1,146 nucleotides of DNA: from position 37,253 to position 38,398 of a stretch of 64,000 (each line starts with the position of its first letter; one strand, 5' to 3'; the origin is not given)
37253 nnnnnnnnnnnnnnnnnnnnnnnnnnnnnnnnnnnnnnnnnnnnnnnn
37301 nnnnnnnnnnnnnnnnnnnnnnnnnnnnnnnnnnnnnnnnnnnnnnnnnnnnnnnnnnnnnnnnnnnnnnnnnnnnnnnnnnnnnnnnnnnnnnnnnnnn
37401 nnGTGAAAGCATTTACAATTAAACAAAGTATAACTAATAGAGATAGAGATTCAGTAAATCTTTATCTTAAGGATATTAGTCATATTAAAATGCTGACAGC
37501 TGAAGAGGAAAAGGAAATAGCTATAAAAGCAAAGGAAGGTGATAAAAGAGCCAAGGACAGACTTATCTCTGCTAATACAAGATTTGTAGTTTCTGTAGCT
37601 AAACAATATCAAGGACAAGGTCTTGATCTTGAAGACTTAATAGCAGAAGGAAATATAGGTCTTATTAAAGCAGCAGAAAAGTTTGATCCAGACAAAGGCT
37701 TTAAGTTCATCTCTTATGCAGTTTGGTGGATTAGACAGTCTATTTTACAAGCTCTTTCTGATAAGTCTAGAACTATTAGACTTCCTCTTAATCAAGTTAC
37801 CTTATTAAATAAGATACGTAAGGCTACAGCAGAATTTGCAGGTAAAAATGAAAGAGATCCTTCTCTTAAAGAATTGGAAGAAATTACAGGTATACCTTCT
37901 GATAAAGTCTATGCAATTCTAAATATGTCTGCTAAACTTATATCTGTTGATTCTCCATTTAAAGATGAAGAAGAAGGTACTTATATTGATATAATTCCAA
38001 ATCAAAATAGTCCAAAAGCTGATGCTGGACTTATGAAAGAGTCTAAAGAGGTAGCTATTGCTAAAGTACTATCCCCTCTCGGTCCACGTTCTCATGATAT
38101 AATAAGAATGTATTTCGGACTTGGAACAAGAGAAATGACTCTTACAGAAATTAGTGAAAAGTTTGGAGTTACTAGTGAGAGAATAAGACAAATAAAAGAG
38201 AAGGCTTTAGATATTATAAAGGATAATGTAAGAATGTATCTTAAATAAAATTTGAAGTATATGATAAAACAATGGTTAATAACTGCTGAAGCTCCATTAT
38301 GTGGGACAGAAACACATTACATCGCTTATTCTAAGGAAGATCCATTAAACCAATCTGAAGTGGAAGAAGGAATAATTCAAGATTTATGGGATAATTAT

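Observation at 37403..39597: Phage-encoded full-length sigma-70 homolog with adjacent highly acidic protein and vWA protein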

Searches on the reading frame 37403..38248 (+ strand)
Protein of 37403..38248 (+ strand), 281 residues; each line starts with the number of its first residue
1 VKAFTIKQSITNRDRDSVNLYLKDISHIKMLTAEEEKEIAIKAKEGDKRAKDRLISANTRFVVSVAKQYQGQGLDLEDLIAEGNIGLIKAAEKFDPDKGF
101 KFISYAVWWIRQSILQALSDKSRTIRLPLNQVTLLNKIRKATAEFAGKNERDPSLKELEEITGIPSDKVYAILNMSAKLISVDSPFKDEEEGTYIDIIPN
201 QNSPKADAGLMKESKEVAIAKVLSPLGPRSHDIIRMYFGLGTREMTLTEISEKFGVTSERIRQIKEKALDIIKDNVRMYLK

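Call 3: search_protein_families(library=pfam, proteins=[window:37403-38248:+], max_evalue=0.01)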
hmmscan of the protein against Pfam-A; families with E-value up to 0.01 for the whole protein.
window:37403-38248:+ (281 aa): 5 families
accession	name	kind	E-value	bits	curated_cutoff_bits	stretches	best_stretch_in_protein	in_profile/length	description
PF04542.20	Sigma70_r2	-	5.4e-22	77.8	24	1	54-124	1-71/71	Sigma-70 region 2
PF04539.22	Sigma70_r3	-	6.3e-14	52.3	25.3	1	134-204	2-72/78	Sigma-70 region 3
PF04545.22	Sigma70_r4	-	2.1e-12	46.8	24.1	1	223-270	2-46/50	Sigma-70, region 4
PF00140.25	Sigma70_r1_2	-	2.3e-12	47.1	22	1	16-48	1-33/34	Sigma-70 factor, region 1.2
PF21476.4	PF0610-like_N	-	0.0099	16.5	33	0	240-260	10-29/50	PF0610-like, N-terminal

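Call 4: search_protein_families(library=phrogs, proteins=[window:37403-38248:+], max_evalue=0.001)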
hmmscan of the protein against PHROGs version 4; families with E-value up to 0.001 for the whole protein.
window:37403-38248:+ (281 aa): 7 families
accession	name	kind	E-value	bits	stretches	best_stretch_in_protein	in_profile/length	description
phrog_351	-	transcription regulation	1.4e-75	256.5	2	42-274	496-724/928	RNA polymerase sigma factor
phrog_1740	-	transcription regulation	2.1e-07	30.8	0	198-276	144-216/567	RNA polymerase sigma factor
phrog_21612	-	transcription regulation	5.2e-07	29.6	1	45-140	9-103/600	RNA polymerase sigma factor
phrog_36098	-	transcription regulation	2.9e-05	24.8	1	44-127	12-102/223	RNA polymerase sigma factor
phrog_15865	-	transcription regulation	0.00016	22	0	40-124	7-96/386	RNA polymerase sigma factor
phrog_20647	-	unknown function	0.00027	21.3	0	15-71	170-226/240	-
phrog_36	-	transcription regulation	0.00037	21.1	1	218-274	132-185/220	transcriptional regulator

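Call 5: search_protein_families(library=ncbifam, proteins=[window:37403-38248:+], max_evalue=0.001)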
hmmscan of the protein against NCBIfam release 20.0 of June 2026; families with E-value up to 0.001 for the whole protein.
window:37403-38248:+ (281 aa): 52 families (the best 25 are shown)
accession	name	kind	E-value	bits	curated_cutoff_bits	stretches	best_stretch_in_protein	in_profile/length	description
TIGR02394.1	rpoS_proteo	equivalog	1.7e-73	247.6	378.7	1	8-276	5-274/285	RNA polymerase sigma factor RpoS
TIGR02997.1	Sig70-cyanoRpoD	subfamily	2.6e-72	243.6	384.5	1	47-272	72-297/298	RNA polymerase sigma factor, RpoD/SigA family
NF004207.0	PRK05657.1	equivalog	1.4e-71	241.6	394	1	7-276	47-317/329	RNA polymerase sigma factor RpoS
NF041931.2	MzaA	equivalog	1e-70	239.4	800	1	29-277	456-706/726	MZA anti-phage system associated sigma-70 family RNA polymerase sigma factor MzaA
NF006666.0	PRK09210.1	equivalog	4.1e-70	236.9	572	1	15-275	98-359/370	RNA polymerase sigma factor RpoD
NF004208.0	PRK05658.1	equivalog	8.1e-70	236.5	555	1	44-273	387-617/631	RNA polymerase sigma factor RpoD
TIGR02393.1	RpoD_Cterm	equivalog_domain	1.1e-66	224.8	354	1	50-277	1-229/238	RNA polymerase sigma factor RpoD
NF005920.0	PRK07921.1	subfamily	4.3e-64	216.6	464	1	26-274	68-316/328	RNA polymerase sigma factor SigB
NF005643.0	PRK07406.1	equivalog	7.7e-63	212.9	500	1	47-273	158-384/397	RNA polymerase sigma factor RpoD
NF005785.0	PRK07598.1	equivalog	1.1e-57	195.8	554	1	47-274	173-400/415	RNA polymerase sigma factor SigC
NF004561.0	PRK05901.1-3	equivalog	6.9e-56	190.5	582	1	29-270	280-521/537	RNA polymerase sigma factor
NF004560.0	PRK05901.1-1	equivalog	3e-55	188.3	711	1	44-272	274-502/516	RNA polymerase sigma factor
NF004566.0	PRK05901.2-4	equivalog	3.2e-52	178.2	531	1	8-274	147-432/448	RNA polymerase sigma factor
NF005642.0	PRK07405.1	subfamily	4.2e-52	177.3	524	1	38-274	72-307/318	RNA polymerase sigma factor SigD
NF004564.0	PRK05901.2-2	equivalog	9.2e-52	176.3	617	1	7-277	200-484/500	RNA polymerase sigma factor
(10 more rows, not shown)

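Call 7: search_dna_similar(query=window:37403-38248:+, collection=phages, mode=protein, max_rows=40)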
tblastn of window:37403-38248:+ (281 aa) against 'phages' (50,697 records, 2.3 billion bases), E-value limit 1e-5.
Records with a match: 316; places in all: 329; records where one place covers at least 80% of the query: 142.
Best place of each record, by identity: <60% 316.
By first word of the organism name: Vibrio 72; Bacteriophage 66; Bacillus 52; Escherichia 32; Synechococcus 17; Prevotella 15; Salmonella 13; Paenibacillus 7; Klebsiella 5; Listeria 5; and 15 more.
By host as written in the record: - 139; Prevotella sp. 15; Escherichia coli 9; Synechococcus sp. MW02 8; Bacillus cereus 7; Bacillus megaterium 6; Bacillus subtilis BEST7003 6; Listeria monocytogenes 5; and 79 more.
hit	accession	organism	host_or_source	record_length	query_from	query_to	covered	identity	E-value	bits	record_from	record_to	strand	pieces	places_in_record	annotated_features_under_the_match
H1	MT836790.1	Bacteriophage sp.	human fecal samples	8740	13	269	91%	44.0%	1e-53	192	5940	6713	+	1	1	record has no annotation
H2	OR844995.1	Staphylococcus phage SA 1306 Kay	Staphylococcus aureus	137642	16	269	90%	44.4%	5e-55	196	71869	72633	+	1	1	record has no annotation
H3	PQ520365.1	Enterococcus phage IME_EF3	-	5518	16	269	90%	44.4%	7e-55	196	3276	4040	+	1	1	record has no annotation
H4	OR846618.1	Enterococcus phage Efs 1-1-1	Enterococcus faecalis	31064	16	269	90%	44.4%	8e-55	196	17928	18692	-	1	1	record has no annotation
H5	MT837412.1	Bacteriophage sp.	human fecal samples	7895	16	280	94%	42.5%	2e-54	195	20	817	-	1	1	record has no annotation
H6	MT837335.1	Bacteriophage sp.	human fecal samples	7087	16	277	93%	43.0%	6e-57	202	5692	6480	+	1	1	record has no annotation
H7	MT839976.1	Bacteriophage sp.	human fecal samples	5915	16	269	90%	43.8%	6e-54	193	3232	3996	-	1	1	record has no annotation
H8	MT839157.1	Bacteriophage sp.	human fecal samples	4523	16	277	93%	42.3%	3e-55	197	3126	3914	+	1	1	record has no annotation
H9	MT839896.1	Bacteriophage sp.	human fecal samples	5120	16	277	93%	41.9%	1e-52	189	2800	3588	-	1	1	record has no annotation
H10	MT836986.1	Bacteriophage sp.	human fecal samples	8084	16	269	90%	42.9%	9e-55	196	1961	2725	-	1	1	record has no annotation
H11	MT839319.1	Bacteriophage sp.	human fecal samples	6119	16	269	90%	42.8%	5e-54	193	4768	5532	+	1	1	record has no annotation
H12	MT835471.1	Bacteriophage sp.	human fecal samples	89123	16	269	90%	42.7%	1e-54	195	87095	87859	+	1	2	record has no annotation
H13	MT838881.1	Bacteriophage sp.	human fecal samples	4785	16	280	94%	40.9%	7e-50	181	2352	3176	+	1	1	record has no annotation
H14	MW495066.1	Microcystis phage MaAM05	Microcystis sp. SG03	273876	16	277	93%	41.3%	1e-56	201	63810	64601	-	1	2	rpoD: RNA polymerase sigma factor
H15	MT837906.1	Bacteriophage sp.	human fecal samples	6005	16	273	92%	39.1%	2e-46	172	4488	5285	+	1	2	record has no annotation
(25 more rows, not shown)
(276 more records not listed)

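Call 10: find_homologous_proteins(query=window:37403-38248:+, max_evalue=1e-20)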
Query window:37403-38248:+ (281 aa): 8000 proteins with E <= 1e-20 among 8000 candidates; the best 120 are listed.
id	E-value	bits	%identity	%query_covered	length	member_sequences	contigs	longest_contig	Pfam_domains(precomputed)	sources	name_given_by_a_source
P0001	2.6e-175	599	100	100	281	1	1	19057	PF04545.23,PF00140.26,PF04542.21,PF04539.23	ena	-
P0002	6.2e-175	598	100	100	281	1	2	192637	PF04545.23,PF00140.26,PF04542.21,PF04539.23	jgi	-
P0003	8.3e-172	588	98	100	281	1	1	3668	PF04545.23,PF00140.26,PF04542.21,PF04539.23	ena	-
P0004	2.0e-171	586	98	100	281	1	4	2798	PF04545.23,PF00140.26,PF04542.21,PF04539.23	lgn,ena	-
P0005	7.2e-171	585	97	100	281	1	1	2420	PF04545.23,PF00140.26,PF04542.21,PF04539.23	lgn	-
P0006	7.8e-171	585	97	100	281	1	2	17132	PF04545.23,PF00140.26,PF04542.21,PF04539.23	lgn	-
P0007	1.5e-170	584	97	100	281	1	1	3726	PF04545.23,PF00140.26,PF04542.21,PF04539.23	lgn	-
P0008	3.6e-170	582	97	100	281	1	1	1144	PF04545.23,PF00140.26,PF04542.21,PF04539.23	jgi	jgi:RNA polymerase primary sigma factor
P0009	5.2e-170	582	96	100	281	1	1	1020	PF04545.23,PF00140.26,PF04542.21,PF04539.23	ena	-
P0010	1.2e-169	581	96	100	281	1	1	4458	PF04545.23,PF00140.26,PF04542.21,PF04539.23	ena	-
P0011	1.3e-169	581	96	100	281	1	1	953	PF04545.23,PF00140.26,PF04542.21,PF04539.23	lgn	-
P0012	1.1e-167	574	95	100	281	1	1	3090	PF04545.23,PF00140.26,PF04542.21,PF04539.23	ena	-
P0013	9.5e-163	558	92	100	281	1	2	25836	PF04545.23,PF00140.26,PF04542.21,PF04539.23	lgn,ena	-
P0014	1.9e-162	557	92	100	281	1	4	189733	PF04545.23,PF00140.26,PF04542.21,PF04539.23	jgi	jgi:RNA polymerase primary sigma factor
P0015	4.6e-159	546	90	100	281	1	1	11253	PF04545.23,PF00140.26,PF04542.21,PF04539.23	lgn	-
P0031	2.7e-139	481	80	100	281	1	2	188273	PF04545.23,PF00140.26,PF04542.21,PF04539.23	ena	-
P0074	2.1e-109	383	67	90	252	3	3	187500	PF04545.23,PF04542.21,PF04539.23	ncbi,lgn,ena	-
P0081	7.6e-99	349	62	98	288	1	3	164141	PF04545.23,PF00140.26,PF04542.21,PF04539.23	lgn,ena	-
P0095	1.5e-95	338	60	96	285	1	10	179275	PF04545.23,PF00140.26,PF04542.21,PF04539.23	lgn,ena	-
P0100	3.4e-93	330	59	97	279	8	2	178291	PF04545.23,PF00140.26,PF04542.21,PF04539.23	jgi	-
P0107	1.2e-90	322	57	96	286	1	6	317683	PF04545.23,PF00140.26,PF04542.21,PF04539.23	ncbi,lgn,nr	ncbi:MAG: RNA polymerase sigma factor RpoD/SigA [Paludibacteraceae bacterium]|nr:RNA polymerase sigm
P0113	5.8e-90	320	56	100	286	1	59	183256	PF04545.23,PF00140.26,PF04542.21,PF04539.23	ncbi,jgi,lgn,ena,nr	ncbi:MAG: RNA polymerase sigma factor RpoD/SigA [Bacteroidales bacterium]|jgi:RNA polymerase primary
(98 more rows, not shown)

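Call 12: find_encoding_contigs(protein=P0031, flank=6000, max_places=2)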
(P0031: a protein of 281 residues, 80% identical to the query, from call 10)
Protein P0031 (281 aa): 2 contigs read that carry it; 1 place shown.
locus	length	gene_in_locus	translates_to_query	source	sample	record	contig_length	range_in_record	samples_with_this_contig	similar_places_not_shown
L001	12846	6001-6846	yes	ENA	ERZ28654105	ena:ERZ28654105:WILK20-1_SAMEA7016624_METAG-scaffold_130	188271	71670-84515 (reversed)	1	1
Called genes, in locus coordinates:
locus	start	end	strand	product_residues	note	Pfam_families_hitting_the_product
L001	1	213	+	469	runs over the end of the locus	PF05970:PIF1, PF13604:AAA_30, PF13245:AAA_19, PF13401:AAA_22 (faint), PF13538:UvrD_C_2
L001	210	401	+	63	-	-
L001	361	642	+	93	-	-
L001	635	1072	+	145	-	PF00692:dUTPase, PF22769:DCD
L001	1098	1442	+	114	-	-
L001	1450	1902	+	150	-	-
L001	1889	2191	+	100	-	-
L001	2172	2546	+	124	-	-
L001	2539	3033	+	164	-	-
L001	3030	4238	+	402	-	PF01068:DNA_ligase_A_M, PF09414:RNA_ligase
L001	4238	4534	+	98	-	-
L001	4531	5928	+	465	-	-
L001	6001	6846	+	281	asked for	PF00140:Sigma70_r1_2, PF04542:Sigma70_r2, PF04539:Sigma70_r3, PF04545:Sigma70_r4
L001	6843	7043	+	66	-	-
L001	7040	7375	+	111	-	-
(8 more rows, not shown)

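Call 13: find_encoding_contigs(protein=P0074, flank=6000, max_places=2)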
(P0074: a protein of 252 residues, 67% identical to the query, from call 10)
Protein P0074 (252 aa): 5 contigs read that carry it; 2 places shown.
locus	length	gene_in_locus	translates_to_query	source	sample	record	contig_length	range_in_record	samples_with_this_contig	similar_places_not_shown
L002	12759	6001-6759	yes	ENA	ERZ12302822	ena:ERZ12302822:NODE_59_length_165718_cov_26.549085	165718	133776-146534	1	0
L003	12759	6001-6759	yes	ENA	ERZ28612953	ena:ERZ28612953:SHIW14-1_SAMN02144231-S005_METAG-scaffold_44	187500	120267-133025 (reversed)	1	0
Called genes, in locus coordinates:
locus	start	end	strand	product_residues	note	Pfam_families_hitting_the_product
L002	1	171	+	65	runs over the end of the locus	-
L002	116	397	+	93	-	-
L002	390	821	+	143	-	PF00692:dUTPase, PF22769:DCD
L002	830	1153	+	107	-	-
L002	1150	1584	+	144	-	-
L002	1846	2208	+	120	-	-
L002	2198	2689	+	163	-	-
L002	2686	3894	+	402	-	PF01068:DNA_ligase_A_M, PF09414:RNA_ligase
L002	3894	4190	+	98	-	-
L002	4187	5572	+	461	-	-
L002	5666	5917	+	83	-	-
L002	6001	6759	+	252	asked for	PF04542:Sigma70_r2, PF04539:Sigma70_r3, PF04545:Sigma70_r4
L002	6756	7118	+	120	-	-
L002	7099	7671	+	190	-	-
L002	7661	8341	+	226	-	PF00092:VWA (weak)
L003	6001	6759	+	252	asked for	PF04542:Sigma70_r2, PF04539:Sigma70_r3, PF04545:Sigma70_r4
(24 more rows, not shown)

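Call 15: find_encoding_contigs(protein=P0081, flank=6000, max_places=1)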
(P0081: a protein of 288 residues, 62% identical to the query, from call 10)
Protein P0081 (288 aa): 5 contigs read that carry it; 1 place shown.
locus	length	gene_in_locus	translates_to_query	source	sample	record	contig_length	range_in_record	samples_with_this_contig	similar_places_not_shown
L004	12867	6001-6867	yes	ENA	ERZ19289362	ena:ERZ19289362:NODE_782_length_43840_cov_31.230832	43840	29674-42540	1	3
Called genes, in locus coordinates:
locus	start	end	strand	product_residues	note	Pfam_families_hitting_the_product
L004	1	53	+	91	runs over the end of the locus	-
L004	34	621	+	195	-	PF22769:DCD, PF00692:dUTPase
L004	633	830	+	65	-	-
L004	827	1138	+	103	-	-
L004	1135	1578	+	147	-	-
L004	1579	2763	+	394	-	PF01068:DNA_ligase_A_M, PF09414:RNA_ligase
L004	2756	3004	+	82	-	-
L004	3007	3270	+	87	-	-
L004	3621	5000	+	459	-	-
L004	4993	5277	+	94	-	-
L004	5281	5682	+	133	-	-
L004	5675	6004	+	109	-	-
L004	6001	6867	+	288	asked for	PF00140:Sigma70_r1_2, PF04542:Sigma70_r2, PF04539:Sigma70_r3, PF04545:Sigma70_r4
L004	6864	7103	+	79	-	-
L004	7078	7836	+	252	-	PF01743:PolyA_pol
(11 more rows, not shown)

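Call 16: find_encoding_contigs(protein=P0100, flank=6000, max_places=1)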
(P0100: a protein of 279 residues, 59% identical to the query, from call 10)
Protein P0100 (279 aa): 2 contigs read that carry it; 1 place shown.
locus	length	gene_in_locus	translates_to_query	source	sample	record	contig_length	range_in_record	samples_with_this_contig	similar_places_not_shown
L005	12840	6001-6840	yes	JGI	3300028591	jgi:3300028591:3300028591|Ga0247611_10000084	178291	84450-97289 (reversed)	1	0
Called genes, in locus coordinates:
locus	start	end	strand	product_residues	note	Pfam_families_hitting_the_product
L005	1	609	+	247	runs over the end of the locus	PF00149:Metallophos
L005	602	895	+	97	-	-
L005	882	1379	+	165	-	-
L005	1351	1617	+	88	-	-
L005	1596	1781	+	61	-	PF20600:ExoX-like_C (weak)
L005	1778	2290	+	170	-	PF00692:dUTPase (faint)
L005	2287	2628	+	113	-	-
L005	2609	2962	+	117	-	-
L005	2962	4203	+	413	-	PF01068:DNA_ligase_A_M, PF09414:RNA_ligase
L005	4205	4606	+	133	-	-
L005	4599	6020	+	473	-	PF21189:PHA02142 (faint), PF09414:RNA_ligase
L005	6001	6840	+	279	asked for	PF00140:Sigma70_r1_2, PF04542:Sigma70_r2, PF04539:Sigma70_r3, PF04545:Sigma70_r4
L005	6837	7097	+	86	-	-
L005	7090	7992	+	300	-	PF13671:AAA_33, PF03767:Acid_phosphat_B (faint), PF25109:HAD_PNKP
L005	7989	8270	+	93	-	-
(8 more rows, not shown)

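Call 17: find_encoding_contigs(protein=P0095, flank=6000, max_places=1)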
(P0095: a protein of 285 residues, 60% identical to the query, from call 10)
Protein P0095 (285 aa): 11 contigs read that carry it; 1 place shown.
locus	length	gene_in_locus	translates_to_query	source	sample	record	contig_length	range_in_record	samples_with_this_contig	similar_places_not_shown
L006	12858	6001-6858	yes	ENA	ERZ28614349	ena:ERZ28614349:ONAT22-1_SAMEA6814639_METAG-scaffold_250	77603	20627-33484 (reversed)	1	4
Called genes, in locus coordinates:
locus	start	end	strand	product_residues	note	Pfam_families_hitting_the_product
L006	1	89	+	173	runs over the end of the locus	-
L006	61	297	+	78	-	-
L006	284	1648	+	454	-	PF05970:PIF1 (weak), PF13604:AAA_30, PF13245:AAA_19, PF13401:AAA_22, PF01443:Viral_helicase1 (faint), PF13538:UvrD_C_2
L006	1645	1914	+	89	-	-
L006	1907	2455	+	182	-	PF00692:dUTPase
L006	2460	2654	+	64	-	-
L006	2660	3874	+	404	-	PF01068:DNA_ligase_A_M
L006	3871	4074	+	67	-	-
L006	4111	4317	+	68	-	-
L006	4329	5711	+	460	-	-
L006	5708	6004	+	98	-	-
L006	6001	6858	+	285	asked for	PF00140:Sigma70_r1_2, PF04542:Sigma70_r2, PF04539:Sigma70_r3, PF04545:Sigma70_r4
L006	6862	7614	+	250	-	PF01743:PolyA_pol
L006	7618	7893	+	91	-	-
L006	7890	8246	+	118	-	PF25311:WDGH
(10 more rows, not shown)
